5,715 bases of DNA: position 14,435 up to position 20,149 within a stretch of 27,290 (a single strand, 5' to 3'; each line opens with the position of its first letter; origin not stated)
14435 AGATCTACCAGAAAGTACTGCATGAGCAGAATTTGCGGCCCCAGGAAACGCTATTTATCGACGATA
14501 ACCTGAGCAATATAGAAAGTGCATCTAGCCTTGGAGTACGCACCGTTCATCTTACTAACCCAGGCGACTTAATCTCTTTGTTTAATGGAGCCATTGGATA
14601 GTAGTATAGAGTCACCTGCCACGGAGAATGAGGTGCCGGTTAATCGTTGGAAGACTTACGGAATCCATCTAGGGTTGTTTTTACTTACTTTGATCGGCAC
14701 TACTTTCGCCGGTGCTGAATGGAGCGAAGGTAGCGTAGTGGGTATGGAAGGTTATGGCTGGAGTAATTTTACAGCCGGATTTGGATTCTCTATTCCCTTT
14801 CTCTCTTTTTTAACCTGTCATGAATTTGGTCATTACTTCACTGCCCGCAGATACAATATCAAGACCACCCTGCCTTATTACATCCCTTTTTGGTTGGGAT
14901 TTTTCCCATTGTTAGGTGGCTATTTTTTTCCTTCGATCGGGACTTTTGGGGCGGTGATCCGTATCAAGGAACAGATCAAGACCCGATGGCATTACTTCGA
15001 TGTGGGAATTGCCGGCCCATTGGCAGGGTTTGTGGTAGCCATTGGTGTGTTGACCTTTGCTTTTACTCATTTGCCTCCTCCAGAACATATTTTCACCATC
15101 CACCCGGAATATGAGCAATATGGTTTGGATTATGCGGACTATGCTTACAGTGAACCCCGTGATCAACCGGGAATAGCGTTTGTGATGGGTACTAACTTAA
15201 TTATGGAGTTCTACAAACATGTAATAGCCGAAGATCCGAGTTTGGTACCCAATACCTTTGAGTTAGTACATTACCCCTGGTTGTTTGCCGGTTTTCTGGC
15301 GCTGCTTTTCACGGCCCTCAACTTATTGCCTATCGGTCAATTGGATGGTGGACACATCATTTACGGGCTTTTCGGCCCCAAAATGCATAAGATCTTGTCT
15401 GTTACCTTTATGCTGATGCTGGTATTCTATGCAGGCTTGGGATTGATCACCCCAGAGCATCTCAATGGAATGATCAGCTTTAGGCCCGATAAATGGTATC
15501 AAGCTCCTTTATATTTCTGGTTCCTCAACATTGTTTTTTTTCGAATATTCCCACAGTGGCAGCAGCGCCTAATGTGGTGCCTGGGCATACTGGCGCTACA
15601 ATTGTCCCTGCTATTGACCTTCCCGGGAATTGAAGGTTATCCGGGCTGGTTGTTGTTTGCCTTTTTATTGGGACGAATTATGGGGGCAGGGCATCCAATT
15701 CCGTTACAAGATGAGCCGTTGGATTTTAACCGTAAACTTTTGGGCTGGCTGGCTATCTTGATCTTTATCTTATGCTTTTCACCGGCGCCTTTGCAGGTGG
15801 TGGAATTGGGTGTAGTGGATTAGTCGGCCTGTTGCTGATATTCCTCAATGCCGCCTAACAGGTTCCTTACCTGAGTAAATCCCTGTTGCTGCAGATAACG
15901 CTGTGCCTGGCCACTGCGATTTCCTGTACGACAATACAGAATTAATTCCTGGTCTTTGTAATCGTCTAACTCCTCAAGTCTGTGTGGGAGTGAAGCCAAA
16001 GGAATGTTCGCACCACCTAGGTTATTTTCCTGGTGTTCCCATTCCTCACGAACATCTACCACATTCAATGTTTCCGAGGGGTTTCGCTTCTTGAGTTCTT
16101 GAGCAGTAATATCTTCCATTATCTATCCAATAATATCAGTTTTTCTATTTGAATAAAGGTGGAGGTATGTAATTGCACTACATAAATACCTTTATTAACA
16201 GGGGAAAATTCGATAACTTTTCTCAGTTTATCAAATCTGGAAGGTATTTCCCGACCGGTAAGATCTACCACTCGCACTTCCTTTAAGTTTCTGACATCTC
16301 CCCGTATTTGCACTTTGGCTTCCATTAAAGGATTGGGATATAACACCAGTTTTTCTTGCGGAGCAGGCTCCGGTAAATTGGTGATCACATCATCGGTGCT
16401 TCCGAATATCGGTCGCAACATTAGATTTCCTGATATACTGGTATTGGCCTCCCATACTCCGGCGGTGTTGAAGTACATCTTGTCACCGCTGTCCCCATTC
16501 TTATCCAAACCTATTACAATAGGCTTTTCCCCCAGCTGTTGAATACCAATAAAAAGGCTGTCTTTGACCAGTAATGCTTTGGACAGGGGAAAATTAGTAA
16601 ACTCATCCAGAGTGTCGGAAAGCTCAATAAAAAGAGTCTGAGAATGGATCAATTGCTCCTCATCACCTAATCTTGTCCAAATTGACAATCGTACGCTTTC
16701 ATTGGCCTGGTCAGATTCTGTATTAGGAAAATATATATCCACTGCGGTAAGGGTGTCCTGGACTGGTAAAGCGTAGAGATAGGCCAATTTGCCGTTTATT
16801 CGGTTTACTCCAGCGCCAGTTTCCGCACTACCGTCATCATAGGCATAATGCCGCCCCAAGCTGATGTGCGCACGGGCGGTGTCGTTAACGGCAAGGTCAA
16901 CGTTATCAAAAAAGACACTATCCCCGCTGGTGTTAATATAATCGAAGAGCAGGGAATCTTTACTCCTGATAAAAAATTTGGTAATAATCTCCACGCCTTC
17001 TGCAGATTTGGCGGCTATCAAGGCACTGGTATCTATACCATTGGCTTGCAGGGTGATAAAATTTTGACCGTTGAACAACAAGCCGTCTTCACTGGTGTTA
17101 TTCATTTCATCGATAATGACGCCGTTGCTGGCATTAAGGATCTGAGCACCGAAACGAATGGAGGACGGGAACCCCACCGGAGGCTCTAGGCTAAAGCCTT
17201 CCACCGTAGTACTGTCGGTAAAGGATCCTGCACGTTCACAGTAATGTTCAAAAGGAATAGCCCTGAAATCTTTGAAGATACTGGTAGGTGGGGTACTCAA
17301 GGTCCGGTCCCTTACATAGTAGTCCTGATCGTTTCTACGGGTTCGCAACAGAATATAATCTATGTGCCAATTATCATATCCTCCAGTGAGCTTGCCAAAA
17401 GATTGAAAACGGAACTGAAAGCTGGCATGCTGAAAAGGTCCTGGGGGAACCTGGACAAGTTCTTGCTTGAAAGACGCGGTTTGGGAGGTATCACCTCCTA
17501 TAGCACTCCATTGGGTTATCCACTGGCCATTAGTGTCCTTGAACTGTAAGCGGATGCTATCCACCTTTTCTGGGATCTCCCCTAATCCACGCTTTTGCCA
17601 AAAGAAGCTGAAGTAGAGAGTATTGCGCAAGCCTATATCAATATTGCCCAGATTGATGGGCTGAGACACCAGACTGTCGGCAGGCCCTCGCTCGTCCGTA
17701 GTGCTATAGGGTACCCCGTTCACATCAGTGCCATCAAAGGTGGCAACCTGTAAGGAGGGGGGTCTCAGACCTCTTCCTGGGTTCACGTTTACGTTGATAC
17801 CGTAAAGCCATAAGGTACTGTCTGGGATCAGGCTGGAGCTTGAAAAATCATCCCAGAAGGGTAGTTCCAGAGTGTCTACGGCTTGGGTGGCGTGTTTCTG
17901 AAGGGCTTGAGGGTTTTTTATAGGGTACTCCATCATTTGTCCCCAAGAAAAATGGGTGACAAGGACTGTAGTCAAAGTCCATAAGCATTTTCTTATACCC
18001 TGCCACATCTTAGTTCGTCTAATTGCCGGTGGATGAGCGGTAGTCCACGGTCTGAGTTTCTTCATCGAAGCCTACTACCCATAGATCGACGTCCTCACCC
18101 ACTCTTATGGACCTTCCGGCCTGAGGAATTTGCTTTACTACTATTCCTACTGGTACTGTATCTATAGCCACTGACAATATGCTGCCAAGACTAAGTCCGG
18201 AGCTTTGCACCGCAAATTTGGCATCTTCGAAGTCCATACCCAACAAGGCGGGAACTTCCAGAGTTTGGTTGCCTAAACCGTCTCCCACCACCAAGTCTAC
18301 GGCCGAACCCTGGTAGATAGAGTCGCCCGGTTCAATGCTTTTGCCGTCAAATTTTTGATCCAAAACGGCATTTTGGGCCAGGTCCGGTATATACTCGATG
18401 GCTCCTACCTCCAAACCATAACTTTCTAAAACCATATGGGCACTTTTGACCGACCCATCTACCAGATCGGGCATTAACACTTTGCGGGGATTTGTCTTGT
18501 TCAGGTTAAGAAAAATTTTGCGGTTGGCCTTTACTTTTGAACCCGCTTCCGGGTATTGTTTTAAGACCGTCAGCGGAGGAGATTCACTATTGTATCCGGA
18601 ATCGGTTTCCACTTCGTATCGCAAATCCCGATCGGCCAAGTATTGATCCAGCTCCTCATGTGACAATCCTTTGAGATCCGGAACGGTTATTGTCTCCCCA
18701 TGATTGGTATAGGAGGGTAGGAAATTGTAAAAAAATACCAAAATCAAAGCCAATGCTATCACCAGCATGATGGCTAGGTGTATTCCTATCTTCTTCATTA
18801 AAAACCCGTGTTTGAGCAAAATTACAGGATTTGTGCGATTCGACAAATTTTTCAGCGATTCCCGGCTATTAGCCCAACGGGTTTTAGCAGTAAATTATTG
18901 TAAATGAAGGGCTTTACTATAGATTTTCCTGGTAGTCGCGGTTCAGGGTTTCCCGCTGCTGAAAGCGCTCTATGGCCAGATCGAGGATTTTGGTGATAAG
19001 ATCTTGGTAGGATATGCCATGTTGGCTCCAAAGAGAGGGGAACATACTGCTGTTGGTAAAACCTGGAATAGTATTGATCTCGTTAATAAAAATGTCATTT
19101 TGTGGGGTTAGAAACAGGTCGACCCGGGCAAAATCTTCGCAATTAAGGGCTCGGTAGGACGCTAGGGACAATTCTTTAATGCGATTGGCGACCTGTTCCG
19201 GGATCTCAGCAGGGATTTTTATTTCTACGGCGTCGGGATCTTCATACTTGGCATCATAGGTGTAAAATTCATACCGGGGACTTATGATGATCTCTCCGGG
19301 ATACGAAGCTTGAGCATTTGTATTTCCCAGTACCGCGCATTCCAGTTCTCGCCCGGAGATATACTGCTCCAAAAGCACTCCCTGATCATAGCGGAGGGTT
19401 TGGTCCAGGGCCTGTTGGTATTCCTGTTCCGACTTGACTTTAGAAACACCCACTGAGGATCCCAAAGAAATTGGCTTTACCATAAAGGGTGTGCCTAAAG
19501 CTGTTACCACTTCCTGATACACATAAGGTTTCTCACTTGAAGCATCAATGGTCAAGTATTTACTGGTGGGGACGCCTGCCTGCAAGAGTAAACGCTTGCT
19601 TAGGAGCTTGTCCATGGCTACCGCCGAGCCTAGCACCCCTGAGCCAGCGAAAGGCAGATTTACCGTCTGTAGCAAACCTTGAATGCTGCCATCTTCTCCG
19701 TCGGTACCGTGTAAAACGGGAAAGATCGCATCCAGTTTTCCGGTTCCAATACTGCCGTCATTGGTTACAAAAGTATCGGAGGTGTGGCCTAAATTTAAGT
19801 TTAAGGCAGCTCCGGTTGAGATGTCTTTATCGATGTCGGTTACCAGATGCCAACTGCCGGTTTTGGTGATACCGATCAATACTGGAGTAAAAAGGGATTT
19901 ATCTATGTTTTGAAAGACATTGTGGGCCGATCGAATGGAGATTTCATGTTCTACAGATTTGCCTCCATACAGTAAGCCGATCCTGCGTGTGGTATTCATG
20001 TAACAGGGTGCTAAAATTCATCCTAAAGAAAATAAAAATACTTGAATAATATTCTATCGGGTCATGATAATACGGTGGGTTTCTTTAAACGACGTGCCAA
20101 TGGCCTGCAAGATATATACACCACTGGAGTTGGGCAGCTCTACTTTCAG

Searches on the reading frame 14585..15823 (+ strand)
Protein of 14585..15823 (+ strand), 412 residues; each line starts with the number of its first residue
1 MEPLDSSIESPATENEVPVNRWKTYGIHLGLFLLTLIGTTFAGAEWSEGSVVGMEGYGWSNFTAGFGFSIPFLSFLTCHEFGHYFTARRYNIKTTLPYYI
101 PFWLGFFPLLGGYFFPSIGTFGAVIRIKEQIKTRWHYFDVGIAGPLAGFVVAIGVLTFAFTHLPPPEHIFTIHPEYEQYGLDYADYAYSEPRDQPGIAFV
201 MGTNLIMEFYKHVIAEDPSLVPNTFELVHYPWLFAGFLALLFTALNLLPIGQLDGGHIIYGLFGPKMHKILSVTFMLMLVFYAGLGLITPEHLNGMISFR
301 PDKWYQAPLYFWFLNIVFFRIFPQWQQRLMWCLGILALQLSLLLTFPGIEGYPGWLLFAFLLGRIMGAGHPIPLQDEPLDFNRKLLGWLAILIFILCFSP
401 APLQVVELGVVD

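Call 9: search_protein_families(library=pfam, proteins=[window:14585-15823:+])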
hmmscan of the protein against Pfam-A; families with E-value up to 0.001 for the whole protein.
window:14585-15823:+ (412 aa): 1 family
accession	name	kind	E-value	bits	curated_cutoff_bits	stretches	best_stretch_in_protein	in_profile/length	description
PF02163.28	Peptidase_M50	-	7.7e-22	78.1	27.2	1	68-275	2-206/221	Peptidase family M50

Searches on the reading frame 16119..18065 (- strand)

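Call 9: search_protein_families(library=pfam, proteins=[window:16119-18065:-])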
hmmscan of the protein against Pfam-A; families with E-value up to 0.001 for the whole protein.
window:16119-18065:- (648 aa): 1 family
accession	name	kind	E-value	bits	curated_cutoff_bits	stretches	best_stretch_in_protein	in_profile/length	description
PF18962.6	Por_Secre_tail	-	1.6e-07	31.9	27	1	575-644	1-74/75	Secretion system C-terminal sorting domain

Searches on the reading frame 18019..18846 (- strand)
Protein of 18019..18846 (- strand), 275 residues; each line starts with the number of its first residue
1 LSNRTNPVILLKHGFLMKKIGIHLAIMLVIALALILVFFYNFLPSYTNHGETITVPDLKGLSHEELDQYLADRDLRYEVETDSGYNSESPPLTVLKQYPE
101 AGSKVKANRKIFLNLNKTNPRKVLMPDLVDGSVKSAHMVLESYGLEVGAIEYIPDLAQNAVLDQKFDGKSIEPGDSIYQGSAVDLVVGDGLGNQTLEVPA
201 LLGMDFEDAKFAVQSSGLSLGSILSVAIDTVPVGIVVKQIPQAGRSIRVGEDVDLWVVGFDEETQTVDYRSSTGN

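Call 9: search_protein_families(library=pfam, proteins=[window:18019-18846:-])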
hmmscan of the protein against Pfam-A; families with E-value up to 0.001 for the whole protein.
window:18019-18846:- (275 aa): 1 family
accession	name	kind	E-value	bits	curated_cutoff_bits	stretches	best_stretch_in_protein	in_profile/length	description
PF03793.24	PASTA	-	1.5e-31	108.6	23.2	3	53-117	1-64/64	PASTA domain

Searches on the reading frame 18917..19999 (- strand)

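Call 9: search_protein_families(library=pfam, proteins=[window:18917-19999:-])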
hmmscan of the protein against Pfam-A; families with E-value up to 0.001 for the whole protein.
window:18917-19999:- (360 aa): 6 families
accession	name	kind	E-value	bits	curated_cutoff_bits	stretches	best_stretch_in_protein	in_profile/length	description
PF07478.18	Dala_Dala_lig_C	-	1.5e-67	227.5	24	1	138-339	2-203/204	D-ala D-ala ligase C-terminus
PF01820.27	Dala_Dala_lig_N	-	1.6e-29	103.3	34.6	1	6-120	1-121/121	D-ala D-ala ligase N-terminus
PF02222.28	ATP-grasp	-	7.2e-12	45.7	27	1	138-309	3-160/179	ATP-grasp domain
PF13535.11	ATP-grasp_4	-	5.9e-07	29.7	27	1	169-309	2-149/160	ATP-grasp domain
PF01071.24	GARS_A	-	2e-05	24.9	27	1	130-226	2-101/194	Phosphoribosylglycinamide synthetase, ATP-grasp (A) domain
PF08443.16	RimK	-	2e-05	24.7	21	0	128-218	1-86/188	RimK-like ATP-grasp domain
